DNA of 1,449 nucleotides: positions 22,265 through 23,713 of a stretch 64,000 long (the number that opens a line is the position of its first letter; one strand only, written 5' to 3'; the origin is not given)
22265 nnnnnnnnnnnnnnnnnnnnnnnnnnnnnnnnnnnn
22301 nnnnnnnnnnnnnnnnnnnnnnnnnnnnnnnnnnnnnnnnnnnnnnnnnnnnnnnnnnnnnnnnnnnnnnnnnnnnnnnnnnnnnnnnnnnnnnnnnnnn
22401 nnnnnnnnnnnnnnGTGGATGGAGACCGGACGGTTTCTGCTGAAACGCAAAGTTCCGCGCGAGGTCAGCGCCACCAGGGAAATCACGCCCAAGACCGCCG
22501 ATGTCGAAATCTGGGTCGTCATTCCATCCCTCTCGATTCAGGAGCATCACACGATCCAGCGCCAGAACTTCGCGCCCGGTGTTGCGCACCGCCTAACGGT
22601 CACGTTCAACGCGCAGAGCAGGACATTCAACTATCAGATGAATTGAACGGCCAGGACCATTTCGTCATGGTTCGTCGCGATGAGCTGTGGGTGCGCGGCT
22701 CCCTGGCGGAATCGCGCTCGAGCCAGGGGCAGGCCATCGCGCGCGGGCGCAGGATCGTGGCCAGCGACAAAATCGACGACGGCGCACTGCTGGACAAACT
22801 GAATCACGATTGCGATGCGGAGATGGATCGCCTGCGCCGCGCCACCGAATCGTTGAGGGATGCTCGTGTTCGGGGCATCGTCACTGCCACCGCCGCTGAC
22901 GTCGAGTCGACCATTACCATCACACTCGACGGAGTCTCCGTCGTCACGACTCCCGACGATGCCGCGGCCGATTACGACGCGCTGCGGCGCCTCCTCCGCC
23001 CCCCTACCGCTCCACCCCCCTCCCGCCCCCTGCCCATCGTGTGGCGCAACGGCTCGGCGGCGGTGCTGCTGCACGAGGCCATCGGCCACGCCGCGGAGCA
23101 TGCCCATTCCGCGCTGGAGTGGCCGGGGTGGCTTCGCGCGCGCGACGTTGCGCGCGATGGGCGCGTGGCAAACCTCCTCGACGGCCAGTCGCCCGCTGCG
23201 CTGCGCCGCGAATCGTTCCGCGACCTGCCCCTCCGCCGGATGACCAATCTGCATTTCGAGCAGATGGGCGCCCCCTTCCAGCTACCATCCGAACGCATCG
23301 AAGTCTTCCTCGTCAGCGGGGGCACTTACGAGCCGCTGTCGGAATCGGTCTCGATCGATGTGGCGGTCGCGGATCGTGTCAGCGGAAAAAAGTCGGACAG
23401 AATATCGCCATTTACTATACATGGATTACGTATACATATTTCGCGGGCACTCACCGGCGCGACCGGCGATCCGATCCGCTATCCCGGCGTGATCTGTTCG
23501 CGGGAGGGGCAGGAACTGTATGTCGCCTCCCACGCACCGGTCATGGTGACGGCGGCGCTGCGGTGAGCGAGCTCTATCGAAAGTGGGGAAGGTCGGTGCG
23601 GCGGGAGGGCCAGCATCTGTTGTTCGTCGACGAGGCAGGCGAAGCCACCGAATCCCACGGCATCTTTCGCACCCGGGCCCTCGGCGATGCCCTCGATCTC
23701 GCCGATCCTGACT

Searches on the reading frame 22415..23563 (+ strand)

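Call 21: search_protein_families(library=pfam, proteins=[window:22415-23563:+], max_evalue=0.001)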
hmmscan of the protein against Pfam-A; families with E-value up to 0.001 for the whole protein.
window:22415-23563:+ (383 aa): 1 family
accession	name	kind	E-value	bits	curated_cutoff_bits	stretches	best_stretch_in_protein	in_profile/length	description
PF03466.25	LysR_substrate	-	0.00076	19.4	28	0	142-215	118-192/209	LysR substrate binding domain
